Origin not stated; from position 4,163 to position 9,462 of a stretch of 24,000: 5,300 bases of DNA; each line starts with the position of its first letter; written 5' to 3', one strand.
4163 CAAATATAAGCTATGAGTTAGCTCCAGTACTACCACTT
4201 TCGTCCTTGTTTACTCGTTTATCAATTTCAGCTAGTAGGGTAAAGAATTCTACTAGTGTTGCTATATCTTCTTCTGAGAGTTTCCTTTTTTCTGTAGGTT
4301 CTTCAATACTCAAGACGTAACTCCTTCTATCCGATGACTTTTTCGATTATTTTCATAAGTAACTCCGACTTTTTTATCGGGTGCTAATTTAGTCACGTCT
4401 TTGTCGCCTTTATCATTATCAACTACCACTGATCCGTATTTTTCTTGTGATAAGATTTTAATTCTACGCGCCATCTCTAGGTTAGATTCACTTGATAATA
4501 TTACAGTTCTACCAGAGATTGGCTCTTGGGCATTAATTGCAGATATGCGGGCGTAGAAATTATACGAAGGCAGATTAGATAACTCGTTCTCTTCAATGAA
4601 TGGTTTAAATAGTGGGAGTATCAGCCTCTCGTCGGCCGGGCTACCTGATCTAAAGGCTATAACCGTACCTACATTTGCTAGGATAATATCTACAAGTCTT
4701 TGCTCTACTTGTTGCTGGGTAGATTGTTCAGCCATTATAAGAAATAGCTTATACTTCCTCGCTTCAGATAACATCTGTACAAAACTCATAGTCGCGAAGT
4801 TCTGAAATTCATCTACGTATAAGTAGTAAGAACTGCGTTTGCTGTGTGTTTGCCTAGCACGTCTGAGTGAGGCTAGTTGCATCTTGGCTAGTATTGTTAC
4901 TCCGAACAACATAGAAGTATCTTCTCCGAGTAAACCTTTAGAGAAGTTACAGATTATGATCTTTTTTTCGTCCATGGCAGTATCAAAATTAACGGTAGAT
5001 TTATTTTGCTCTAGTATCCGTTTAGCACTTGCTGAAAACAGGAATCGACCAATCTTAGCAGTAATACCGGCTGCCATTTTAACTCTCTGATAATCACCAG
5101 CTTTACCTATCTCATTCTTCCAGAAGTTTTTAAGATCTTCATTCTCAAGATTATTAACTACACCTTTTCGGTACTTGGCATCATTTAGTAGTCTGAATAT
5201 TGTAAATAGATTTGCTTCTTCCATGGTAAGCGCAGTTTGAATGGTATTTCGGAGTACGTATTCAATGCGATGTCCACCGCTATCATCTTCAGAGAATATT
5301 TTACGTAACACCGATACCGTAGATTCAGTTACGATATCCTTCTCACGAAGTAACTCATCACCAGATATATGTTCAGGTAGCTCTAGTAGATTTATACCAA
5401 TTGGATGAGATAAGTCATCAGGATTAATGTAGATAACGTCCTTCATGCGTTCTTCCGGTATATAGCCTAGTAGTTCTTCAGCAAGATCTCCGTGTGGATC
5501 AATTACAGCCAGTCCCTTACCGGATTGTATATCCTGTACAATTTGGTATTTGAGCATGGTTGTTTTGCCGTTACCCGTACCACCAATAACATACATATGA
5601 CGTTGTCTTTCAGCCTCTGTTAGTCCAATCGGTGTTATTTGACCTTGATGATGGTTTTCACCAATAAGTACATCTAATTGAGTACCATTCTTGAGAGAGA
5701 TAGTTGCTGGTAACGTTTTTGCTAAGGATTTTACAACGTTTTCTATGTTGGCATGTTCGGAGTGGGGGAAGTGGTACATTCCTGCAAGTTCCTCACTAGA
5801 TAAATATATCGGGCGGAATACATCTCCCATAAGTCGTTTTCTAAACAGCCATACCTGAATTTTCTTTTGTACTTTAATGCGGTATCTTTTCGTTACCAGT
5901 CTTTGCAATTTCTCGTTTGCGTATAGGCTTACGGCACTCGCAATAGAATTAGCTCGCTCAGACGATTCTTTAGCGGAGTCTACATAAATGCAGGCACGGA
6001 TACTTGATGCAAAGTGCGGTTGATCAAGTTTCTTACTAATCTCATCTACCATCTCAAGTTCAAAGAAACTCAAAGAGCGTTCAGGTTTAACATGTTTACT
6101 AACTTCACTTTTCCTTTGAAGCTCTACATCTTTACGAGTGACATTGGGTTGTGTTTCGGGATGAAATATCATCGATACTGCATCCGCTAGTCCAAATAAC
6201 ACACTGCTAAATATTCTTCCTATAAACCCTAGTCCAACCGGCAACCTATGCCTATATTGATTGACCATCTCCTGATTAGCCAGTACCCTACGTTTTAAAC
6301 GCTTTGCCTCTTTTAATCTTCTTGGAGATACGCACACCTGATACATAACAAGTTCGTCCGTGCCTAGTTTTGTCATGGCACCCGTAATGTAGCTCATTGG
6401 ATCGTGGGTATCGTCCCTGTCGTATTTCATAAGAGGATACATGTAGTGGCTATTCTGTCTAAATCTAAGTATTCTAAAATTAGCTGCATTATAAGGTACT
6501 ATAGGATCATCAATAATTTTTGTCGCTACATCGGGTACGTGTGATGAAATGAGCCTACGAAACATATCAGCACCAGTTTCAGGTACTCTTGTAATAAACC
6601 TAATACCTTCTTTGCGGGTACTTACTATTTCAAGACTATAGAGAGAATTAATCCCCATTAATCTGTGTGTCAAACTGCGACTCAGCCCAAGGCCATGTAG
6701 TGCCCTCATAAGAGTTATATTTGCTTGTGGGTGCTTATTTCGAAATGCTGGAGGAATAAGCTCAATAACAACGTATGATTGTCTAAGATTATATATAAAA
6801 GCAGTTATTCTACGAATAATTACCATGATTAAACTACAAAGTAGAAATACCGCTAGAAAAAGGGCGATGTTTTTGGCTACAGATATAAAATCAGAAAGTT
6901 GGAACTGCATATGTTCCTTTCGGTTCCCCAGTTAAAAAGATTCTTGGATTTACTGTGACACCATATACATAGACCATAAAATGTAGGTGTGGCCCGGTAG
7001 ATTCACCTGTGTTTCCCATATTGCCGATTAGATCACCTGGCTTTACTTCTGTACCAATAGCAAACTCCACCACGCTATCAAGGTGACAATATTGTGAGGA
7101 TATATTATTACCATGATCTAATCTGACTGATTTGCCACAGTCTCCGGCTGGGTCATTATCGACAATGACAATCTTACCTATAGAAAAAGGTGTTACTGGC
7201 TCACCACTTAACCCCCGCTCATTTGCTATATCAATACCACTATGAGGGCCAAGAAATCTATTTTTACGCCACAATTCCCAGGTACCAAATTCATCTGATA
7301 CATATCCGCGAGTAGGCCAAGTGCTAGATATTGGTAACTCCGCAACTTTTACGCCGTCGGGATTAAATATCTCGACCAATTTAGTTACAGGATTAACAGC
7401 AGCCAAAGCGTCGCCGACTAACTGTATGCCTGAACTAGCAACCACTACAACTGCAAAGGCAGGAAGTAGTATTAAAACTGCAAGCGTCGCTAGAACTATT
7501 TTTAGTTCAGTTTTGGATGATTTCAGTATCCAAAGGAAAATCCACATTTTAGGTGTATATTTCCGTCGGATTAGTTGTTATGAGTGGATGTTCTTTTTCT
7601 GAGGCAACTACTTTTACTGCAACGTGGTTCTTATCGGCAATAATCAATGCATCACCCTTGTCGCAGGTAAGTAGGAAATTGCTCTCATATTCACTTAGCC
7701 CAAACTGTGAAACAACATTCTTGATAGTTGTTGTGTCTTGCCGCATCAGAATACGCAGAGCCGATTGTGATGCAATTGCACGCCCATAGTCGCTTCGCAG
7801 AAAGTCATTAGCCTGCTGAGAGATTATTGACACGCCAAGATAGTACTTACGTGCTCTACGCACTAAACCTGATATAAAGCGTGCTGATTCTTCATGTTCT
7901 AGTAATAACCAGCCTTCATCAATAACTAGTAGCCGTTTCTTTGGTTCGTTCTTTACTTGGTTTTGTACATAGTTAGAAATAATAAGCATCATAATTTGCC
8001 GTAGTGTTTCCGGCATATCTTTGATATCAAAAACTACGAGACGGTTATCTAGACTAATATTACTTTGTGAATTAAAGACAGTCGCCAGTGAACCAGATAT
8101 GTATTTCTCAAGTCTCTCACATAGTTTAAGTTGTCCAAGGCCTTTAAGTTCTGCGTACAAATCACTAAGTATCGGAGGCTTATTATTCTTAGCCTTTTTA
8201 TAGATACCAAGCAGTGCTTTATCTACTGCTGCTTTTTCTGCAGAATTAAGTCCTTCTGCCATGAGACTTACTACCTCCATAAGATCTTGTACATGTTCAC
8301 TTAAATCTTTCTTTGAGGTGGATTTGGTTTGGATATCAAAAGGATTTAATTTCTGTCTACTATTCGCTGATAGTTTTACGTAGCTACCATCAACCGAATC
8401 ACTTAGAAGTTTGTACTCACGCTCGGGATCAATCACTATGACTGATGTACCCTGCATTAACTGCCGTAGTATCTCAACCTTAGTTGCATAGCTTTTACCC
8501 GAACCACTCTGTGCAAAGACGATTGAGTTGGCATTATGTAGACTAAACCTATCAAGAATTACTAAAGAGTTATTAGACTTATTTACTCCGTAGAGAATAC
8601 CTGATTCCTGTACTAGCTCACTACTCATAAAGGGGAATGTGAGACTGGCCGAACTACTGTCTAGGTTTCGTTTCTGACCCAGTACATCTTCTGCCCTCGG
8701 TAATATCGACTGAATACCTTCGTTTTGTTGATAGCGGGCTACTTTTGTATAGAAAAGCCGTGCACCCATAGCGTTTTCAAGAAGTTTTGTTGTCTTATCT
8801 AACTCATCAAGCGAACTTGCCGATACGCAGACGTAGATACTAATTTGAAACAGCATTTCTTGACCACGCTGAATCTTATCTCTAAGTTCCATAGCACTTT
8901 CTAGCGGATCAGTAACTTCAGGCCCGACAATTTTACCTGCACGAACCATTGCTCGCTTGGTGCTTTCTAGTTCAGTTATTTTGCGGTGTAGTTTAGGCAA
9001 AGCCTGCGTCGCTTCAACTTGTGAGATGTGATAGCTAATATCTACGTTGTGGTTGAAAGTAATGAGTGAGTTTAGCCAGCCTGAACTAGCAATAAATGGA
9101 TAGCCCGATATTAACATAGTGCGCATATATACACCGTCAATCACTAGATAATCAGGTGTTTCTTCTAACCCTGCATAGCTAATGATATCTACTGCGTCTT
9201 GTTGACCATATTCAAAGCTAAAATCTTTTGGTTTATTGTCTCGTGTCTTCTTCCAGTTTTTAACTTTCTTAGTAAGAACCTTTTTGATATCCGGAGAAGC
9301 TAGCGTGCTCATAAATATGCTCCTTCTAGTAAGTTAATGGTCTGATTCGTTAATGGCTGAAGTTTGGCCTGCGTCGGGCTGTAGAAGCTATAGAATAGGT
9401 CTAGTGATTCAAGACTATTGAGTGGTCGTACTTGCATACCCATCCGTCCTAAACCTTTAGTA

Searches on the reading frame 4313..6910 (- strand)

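Call 20: search_protein_families(library=pfam, proteins=[window:4313-6910:-], max_evalue=0.01)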
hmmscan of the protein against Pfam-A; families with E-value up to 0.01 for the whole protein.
window:4313-6910:- (866 aa): 6 families
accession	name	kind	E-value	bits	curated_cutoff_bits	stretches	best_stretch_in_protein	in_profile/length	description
PF10412.15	TrwB_AAD_bind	-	3.4e-07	29.9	20.5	1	426-497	5-70/387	Type IV secretion-system coupling protein DNA-binding domain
PF01935.23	DUF87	-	2.1e-06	28.4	23.2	1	436-658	23-203/220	Helicase HerA, central domain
PF13245.12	AAA_19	-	3.6e-05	24.4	25.1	0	433-459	8-34/134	AAA domain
PF12696.13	TraG-D_C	-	0.00012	22.4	22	1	696-757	3-68/126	TraM recognition site of TraD and TraG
PF25199.1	nSTAND_NTPase5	-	0.00022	21.5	34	0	432-487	37-93/145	Novel STAND NTPase 5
PF02534.20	T4SS-DNA_transf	-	0.0003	20.2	20.1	0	433-503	41-108/468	Type IV secretory system Conjugative DNA transfer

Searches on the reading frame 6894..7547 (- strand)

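Call 20: search_protein_families(library=pfam, proteins=[window:6894-7547:-], max_evalue=0.01)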
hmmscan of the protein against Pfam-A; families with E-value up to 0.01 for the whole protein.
window:6894-7547:- (218 aa): 1 family
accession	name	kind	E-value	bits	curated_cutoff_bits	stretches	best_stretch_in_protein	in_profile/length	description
PF01551.29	Peptidase_M23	-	5.3e-23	81.5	28.7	1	101-201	2-96/96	Peptidase family M23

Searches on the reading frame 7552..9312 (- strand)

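Call 20: search_protein_families(library=pfam, proteins=[window:7552-9312:-], max_evalue=0.01)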
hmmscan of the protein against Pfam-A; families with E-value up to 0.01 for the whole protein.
window:7552-9312:- (587 aa): 5 families
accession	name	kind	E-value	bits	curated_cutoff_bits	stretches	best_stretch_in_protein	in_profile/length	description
PF19044.6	P-loop_TraG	-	3.7e-28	98.8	25.8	2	404-554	192-349/413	TraG P-loop domain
PF12846.13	AAA_10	-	4.3e-16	59.4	27.5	1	260-542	21-321/362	AAA-like domain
PF01935.23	DUF87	-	1.6e-09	38.6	23.2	1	263-442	26-198/220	Helicase HerA, central domain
PF03135.19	CagE_TrbE_VirB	-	0.0023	18.3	21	0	60-180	63-171/204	CagE, TrbE, VirB family, component of type IV transporter system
PF00270.35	DEAD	-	0.0047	17.1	26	0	259-299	13-56/167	DEAD/DEAH box helicase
